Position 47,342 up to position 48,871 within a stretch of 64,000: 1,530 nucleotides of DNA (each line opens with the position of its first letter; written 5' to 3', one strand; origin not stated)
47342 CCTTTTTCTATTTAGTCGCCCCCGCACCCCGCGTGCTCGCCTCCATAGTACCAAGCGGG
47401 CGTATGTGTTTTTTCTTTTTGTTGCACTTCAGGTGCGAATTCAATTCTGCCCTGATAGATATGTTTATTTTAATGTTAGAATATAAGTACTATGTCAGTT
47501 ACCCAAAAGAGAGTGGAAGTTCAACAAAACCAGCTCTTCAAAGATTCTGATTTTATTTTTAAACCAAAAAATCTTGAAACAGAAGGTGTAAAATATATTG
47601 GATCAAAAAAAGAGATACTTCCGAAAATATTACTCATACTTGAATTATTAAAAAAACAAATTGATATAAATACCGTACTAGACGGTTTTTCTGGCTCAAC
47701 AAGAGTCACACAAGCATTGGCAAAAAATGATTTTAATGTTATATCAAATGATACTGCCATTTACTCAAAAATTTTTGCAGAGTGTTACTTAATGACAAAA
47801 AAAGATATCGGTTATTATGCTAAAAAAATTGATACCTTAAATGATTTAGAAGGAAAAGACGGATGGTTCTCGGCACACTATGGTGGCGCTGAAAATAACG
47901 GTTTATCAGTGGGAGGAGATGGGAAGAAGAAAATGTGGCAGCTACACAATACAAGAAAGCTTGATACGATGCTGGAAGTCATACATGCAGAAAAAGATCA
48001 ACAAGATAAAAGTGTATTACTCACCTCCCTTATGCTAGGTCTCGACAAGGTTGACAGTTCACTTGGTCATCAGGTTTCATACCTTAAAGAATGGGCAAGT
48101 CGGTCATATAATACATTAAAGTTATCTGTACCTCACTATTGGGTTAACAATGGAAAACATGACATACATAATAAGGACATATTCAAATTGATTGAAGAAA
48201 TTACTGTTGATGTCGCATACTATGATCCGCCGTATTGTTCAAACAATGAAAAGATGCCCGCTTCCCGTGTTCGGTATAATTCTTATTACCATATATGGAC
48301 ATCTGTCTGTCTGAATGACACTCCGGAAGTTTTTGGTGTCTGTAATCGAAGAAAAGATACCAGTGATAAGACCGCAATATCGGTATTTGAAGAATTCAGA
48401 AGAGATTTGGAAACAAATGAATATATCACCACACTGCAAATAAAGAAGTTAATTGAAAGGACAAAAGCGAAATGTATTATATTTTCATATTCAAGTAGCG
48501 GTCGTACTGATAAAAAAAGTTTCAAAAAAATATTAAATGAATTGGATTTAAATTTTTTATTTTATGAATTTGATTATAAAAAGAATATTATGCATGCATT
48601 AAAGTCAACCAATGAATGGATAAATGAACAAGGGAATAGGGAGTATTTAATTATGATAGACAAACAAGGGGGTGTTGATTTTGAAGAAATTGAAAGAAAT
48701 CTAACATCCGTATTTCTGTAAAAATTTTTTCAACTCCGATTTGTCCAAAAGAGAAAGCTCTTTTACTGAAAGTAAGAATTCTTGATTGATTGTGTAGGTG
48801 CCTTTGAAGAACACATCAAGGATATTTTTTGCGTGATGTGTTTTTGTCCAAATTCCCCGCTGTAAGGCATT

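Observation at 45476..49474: Two further RM systems back-to-back, including a DpnII/Dam-type GATC system with an unusually long MTase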

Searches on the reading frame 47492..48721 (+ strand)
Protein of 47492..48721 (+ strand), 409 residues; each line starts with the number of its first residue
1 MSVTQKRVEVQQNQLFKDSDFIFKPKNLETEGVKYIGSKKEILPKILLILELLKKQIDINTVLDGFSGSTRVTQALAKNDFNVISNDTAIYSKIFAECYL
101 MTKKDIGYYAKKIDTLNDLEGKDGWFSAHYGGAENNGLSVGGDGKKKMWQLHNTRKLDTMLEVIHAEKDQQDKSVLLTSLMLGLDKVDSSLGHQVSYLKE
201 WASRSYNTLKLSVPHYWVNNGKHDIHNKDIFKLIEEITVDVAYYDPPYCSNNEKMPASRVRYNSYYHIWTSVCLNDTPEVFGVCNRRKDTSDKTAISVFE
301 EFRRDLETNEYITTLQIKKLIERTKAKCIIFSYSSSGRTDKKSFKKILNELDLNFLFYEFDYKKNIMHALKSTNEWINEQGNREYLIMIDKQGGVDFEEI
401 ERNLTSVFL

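Call 3: search_protein_families(library=pfam, proteins=[window:47492-48721:+], max_evalue=0.1)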
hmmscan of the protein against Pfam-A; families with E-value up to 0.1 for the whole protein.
window:47492-48721:+ (409 aa): 1 family
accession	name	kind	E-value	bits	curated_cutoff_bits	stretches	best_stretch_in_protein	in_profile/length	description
PF02086.21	MethyltransfD12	-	3.1e-17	63.6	22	1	35-255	1-192/253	D12 class N6 adenine-specific DNA methyltransferase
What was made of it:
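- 47492..48721 (+): Cassette 4 alpha (D12)-class DNA methyltransferase (409 aa), predicted to make N6-methyladenine. It hits PF02086 at E=3e-17 (call 3).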

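Call 4: search_protein_families(library=ncbifam, proteins=[window:47492-48721:+], max_evalue=0.1)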
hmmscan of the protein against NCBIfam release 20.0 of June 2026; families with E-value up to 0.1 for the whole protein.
window:47492-48721:+ (409 aa): 0 families

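Call 11: search_solved_structures(query=window:47492-48721:+, max_evalue=1, show_alignments=2)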
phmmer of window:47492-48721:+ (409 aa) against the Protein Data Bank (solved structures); distinct sequences matched with E-value up to 1: 1.
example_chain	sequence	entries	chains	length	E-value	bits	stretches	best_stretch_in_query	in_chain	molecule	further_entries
9dn6_A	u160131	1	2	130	0.16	14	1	295-393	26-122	De novo designed IR agonist RF-405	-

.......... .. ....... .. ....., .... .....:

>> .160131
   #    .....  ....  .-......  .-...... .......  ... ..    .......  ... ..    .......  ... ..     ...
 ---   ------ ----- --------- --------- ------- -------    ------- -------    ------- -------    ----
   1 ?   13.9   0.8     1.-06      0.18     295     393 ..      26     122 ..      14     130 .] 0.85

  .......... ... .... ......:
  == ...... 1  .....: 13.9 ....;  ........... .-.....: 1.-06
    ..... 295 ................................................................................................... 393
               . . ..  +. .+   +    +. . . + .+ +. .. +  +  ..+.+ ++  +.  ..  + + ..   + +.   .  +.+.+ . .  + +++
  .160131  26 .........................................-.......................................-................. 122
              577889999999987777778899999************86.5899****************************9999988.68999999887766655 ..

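Call 15: find_homologous_proteins(query=window:47492-48721:+, max_evalue=0.001)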
Query window:47492-48721:+ (409 aa): 3629 proteins with E <= 0.001 among 7628 candidates; the best 120 are listed.
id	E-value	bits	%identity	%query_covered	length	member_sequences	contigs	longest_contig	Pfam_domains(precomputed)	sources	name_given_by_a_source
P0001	1.1e-273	925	100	100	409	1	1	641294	PF02086.22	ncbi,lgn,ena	-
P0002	2.1e-225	766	82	100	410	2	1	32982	PF02086.22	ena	-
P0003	1.1e-209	714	77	100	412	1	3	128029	PF02086.22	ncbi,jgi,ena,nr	ncbi:MAG: DNA adenine methylase [Candidatus Kaiserbacteria bacterium]|nr:DNA adenine methylase [Cand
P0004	4.3e-209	712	81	93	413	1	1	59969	PF02086.22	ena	-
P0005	1.8e-183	628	68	97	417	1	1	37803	PF02086.22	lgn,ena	-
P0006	1.1e-180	619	66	98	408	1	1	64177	PF02086.22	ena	-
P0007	1.6e-179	615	67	97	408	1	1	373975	PF02086.22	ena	-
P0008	6.9e-150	517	61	93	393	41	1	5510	PF02086.22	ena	-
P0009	1.7e-149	516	59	95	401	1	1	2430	PF02086.22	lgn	-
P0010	5.6e-149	514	62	93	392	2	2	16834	PF02086.22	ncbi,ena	-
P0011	3.4e-135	469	69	70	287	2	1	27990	PF02086.22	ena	-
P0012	2.7e-132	460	56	91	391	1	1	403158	PF02086.22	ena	-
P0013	6.3e-128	445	54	92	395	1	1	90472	PF02086.22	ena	-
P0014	6.1e-124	432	52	93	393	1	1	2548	PF02086.22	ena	-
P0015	1.8e-123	430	52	91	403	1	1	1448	PF02086.22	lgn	-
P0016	4.6e-123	429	51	93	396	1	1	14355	PF02086.22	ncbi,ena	-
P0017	6.4e-123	429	51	91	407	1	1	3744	PF02086.22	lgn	-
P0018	8.0e-123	428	52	91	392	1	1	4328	PF02086.22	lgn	-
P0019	1.3e-122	428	53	89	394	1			PF02086.22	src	-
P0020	1.5e-122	427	54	89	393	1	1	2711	PF02086.22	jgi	jgi:adenine-specific DNA-methyltransferase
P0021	1.8e-122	427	53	89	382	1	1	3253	PF02086.22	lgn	-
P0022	2.3e-122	427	53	89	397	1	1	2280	PF02086.22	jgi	-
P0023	2.4e-122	427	52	89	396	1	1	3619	PF02086.22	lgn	-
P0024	3.9e-122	426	52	89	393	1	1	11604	PF02086.22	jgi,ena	-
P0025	4.3e-122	426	53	89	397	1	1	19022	PF02086.22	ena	-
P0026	5.3e-122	426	53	89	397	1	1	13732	PF02086.22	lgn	-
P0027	5.3e-122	426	52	93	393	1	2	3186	PF02086.22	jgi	-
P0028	6.1e-122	425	53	89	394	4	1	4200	PF02086.22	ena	-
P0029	6.4e-122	425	52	89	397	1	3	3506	PF02086.22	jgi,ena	-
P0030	6.5e-122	425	52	89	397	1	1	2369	PF02086.22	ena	-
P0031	9.5e-122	425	52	89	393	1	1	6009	PF02086.22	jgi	jgi:adenine-specific DNA-methyltransferase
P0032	1.0e-121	425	51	93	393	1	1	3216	PF02086.22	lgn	-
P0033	1.4e-121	424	50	95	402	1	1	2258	PF02086.22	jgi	jgi:adenine-specific DNA-methyltransferase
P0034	1.4e-121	424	53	89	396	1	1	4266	PF02086.22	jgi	jgi:adenine-specific DNA-methyltransferase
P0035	1.7e-121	424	51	89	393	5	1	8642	PF02086.22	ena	-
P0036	1.8e-121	424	52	89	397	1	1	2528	PF02086.22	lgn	-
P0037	1.8e-121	424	52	89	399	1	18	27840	PF02086.22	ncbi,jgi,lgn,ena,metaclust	metaclust:\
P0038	1.8e-121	424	52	91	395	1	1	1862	PF02086.22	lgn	-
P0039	2.0e-121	424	52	89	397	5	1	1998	PF02086.22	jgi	-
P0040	2.2e-121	424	55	89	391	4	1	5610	PF02086.22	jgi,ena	-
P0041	2.3e-121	424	51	93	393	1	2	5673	PF02086.22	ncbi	-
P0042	2.6e-121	423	52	90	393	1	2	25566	PF02086.22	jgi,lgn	-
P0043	2.6e-121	423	52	91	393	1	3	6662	PF02086.22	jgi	-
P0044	2.8e-121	423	51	89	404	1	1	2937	PF02086.22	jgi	-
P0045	2.9e-121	423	51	89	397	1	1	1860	PF02086.22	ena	-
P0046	3.0e-121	423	51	89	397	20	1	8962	PF02086.22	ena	-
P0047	3.0e-121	423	52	89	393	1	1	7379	PF02086.22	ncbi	-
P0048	3.2e-121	423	52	89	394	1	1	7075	PF02086.22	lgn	-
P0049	3.7e-121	423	51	91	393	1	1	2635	PF02086.22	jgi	-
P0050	3.7e-121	423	52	90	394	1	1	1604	PF02086.22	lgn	-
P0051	4.1e-121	423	53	91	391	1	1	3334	PF02086.22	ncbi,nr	ncbi:MAG: DNA adenine methylase [Elusimicrobiota bacterium]|nr:DNA adenine methylase [Elusimicrobiot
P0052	4.4e-121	423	51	93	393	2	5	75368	PF02086.22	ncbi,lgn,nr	ncbi:MAG: DNA adenine methylase [Candidatus Nealsonbacteria bacterium]|nr:DNA adenine methylase [Can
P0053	4.8e-121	422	51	93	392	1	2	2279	PF02086.22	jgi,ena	-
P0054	4.9e-121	422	52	89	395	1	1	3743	PF02086.22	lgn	-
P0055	5.0e-121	422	51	93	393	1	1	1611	PF02086.22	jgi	jgi:adenine-specific DNA-methyltransferase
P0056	5.2e-121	422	51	93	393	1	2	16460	PF02086.22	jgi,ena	-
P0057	5.7e-121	422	52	89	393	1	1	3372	PF02086.22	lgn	-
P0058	5.8e-121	422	52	89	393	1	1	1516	PF02086.22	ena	-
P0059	6.3e-121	422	52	89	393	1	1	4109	PF02086.22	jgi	-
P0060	6.4e-121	422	51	89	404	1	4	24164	PF02086.22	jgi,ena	-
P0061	6.5e-121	422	51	93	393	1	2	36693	PF02086.22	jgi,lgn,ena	-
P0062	7.0e-121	422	51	93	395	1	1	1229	PF02086.22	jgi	-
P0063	7.1e-121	422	51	93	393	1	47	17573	PF02086.22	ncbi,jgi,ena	-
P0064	7.4e-121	422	50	93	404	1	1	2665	PF02086.22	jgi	-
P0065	7.6e-121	422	50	93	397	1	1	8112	PF02086.22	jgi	jgi:adenine-specific DNA-methyltransferase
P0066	7.7e-121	422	51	93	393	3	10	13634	PF02086.22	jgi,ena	jgi:adenine-specific DNA-methyltransferase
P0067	8.2e-121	422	51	93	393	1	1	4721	PF02086.22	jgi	-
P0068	8.3e-121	422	51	93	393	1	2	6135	PF02086.22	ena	-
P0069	9.6e-121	421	52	90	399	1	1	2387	PF02086.22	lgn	-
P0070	1.1e-120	421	51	93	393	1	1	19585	PF02086.22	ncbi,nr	ncbi:DNA adenine methylase [Candidatus Kuenenbacteria bacterium]|nr:DNA adenine methylase [Candidatu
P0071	1.2e-120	421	51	93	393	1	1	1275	PF02086.22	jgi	-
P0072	1.2e-120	421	52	89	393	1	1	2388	PF02086.22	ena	-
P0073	1.2e-120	421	51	93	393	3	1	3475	PF02086.22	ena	-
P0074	1.3e-120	421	52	89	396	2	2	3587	PF02086.22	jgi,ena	-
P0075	1.3e-120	421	52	89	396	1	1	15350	PF02086.22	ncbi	-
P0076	1.3e-120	421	51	93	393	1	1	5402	PF02086.22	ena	-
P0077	1.5e-120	421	53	89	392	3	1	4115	PF02086.22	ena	-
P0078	1.6e-120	421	52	90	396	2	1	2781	PF02086.22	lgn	-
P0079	1.6e-120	421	51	93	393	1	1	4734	PF02086.22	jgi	-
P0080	1.6e-120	421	52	89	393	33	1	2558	PF02086.22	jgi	-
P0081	1.7e-120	421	52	89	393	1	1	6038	PF02086.22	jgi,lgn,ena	-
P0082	1.7e-120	421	51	93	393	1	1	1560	PF02086.22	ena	-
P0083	1.9e-120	421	52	89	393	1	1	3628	PF02086.22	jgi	-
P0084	1.9e-120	420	50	93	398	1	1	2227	PF02086.22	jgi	-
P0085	2.0e-120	420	51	93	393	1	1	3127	PF02086.22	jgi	-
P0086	2.4e-120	420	50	93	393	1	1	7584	PF02086.22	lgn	-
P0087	2.4e-120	420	51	93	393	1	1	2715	PF02086.22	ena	-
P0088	2.4e-120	420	52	89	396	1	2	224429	PF02086.22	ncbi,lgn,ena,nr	ncbi:DNA adenine methylase [Candidatus Parcubacteria bacterium]|nr:DNA adenine methylase [Candidatus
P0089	2.6e-120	420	51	93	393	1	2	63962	PF02086.22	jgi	-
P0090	2.6e-120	420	51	90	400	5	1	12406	PF02086.22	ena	-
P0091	2.8e-120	420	51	93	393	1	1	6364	PF02086.22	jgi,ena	-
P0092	2.8e-120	420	51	93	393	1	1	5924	PF02086.22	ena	-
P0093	2.9e-120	420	52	89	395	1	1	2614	PF02086.22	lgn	-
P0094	3.0e-120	420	52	89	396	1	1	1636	PF02086.22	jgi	-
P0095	3.0e-120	420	52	89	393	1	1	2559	PF02086.22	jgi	-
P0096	3.0e-120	420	50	92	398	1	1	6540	PF02086.22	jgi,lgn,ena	-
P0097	3.1e-120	420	52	89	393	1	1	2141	PF02086.22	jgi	-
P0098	3.1e-120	420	51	93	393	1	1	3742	PF02086.22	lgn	-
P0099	3.2e-120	420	51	89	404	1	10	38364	PF02086.22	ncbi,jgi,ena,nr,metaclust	ncbi:DNA methyltransferase [bacterium CG2_30_40_12]|nr:MAG: DNA methyltransferase [bacterium CG2_30_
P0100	3.4e-120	420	50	93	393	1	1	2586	PF02086.22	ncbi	-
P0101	3.6e-120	420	52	89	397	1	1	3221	PF02086.22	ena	-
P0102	3.6e-120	420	52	89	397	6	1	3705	PF02086.22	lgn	-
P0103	3.7e-120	420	52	89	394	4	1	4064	PF02086.22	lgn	-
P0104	3.8e-120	420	51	93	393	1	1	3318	PF02086.22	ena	-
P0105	4.0e-120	419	51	89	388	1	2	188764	PF02086.22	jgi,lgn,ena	-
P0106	4.0e-120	419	52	89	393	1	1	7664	PF02086.22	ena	-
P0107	4.2e-120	419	51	90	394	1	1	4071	PF02086.22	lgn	-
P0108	4.7e-120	419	53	89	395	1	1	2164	PF02086.22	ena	-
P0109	4.8e-120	419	51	93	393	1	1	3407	PF02086.22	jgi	-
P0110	4.8e-120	419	51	89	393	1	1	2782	PF02086.22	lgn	-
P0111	4.9e-120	419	51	93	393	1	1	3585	PF02086.22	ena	-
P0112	5.0e-120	419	52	89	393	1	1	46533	PF02086.22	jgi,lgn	jgi:adenine-specific DNA-methyltransferase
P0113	5.0e-120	419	52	89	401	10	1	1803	PF02086.22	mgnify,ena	mgnify:FL=1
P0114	5.0e-120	419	52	89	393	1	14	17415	PF02086.22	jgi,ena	-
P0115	5.0e-120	419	51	89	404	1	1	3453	PF02086.22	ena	-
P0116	5.1e-120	419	51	89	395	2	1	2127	PF02086.22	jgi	-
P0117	5.1e-120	419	51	89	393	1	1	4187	PF02086.22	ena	-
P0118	5.2e-120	419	51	93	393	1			PF02086.22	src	-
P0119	5.3e-120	419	51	93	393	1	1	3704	PF02086.22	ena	-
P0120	5.3e-120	419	52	89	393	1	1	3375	PF02086.22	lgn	-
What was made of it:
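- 47492..48721 (+): It has more than 3,600 homologues of 382-417 aa (call 15).
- Homologues are 382-417 aa (call 15).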

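Call 19: find_encoding_contigs(protein=P0001, flank=6000, max_places=3)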
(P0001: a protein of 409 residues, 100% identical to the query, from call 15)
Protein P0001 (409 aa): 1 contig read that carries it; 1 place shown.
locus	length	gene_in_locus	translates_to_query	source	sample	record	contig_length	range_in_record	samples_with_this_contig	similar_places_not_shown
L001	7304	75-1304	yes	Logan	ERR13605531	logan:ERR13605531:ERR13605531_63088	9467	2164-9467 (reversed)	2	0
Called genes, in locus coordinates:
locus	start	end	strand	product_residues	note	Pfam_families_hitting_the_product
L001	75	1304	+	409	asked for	PF02086:MethyltransfD12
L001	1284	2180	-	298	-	-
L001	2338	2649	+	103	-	-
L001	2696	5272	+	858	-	-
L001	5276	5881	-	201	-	-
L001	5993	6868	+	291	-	PF25592:DUF7937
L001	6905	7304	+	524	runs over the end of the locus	PF02463:SMC_N (faint), PF03193:RsgA_GTPase (faint), PF13555:AAA_29 (faint), PF00005:ABC_tran, PF01926:MMR_HSR1 (faint), PF13304:AAA_21 (faint), PF13401:AAA_22 (faint), PF00005:ABC_tran, +1 more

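Call 27: search_solved_structures(query=A3, max_evalue=1, show_alignments=3)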
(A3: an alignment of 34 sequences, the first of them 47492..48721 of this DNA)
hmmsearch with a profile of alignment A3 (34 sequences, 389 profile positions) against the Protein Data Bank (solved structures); distinct sequences matched with E-value up to 1: 2.
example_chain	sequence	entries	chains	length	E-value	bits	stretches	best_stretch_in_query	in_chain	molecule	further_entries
5h02_A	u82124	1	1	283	0.92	11.5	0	22-62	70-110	Glycine sarcosine N-methyltransferase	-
5gwx_A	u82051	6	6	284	0.93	11.5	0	22-62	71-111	Glycine sarcosine N-methyltransferase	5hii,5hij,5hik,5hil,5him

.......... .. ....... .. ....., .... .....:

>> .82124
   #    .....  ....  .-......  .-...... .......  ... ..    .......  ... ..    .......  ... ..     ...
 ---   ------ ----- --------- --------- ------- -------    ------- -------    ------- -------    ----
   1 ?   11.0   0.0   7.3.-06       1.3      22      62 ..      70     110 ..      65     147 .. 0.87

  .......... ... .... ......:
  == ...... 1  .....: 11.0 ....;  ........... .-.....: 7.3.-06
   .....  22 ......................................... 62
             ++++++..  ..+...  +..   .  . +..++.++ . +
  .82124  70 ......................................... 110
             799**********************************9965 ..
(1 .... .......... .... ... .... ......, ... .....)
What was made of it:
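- A profile of the methylase family finds no Dam, DpnM or T4 Dam chain in the PDB (call 27).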

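Call 29: search_protein_families(library=padloc, proteins=[window:47492-48721:+], max_evalue=0.1)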
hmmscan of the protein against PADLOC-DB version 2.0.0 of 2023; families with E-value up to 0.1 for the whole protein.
window:47492-48721:+ (409 aa): 10 families
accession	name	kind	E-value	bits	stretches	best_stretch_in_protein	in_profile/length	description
PDLC03342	MTase_II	-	6.2e-110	365.9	1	28-392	20-382/383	Type II methyltransferase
PDLC03298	MTase_II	-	1.3e-58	196.8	1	33-366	2-306/362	Type II methyltransferase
PDLC03257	MTase_II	-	7e-38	128.8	1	25-352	5-307/343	Type II methyltransferase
PDLC03287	MTase_II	-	3.4e-27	93.5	1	34-392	2-339/646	Type II methyltransferase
PDLC03373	MTase_II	-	2.9e-22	77.5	1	31-351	7-302/339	Type II methyltransferase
PDLC03345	MTase_II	-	4.8e-11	39.7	2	28-103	18-93/581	Type II methyltransferase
PDLC03385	MTase_II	-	2.7e-09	34.8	2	218-252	196-231/336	Type II methyltransferase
PDLC03372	MTase_II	-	9.8e-08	30.1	1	147-348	35-219/259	Type II methyltransferase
PDLC03261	MTase_II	-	5.3e-07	26.3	1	32-366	310-621/643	Type II methyltransferase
PDLC03271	MTase_II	-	0.0045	14.6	1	220-255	12-47/228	Type II methyltransferase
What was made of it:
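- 47492..48721 (+): PADLOC MTase_II PDLC03342 hits at E=6e-110, aligned 28-392 to model positions 20-382 of 383 (call 29).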

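Call 30: search_protein_families(library=phrogs, proteins=[window:47492-48721:+], max_evalue=0.01)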
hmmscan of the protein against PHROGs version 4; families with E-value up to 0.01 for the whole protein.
window:47492-48721:+ (409 aa): 2 families
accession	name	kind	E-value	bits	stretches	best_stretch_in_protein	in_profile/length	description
phrog_27806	-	other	2e-20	73.7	1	33-342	51-352/798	DNA methyltransferase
phrog_1818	-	unknown function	0.00042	21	1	310-395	39-124/161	-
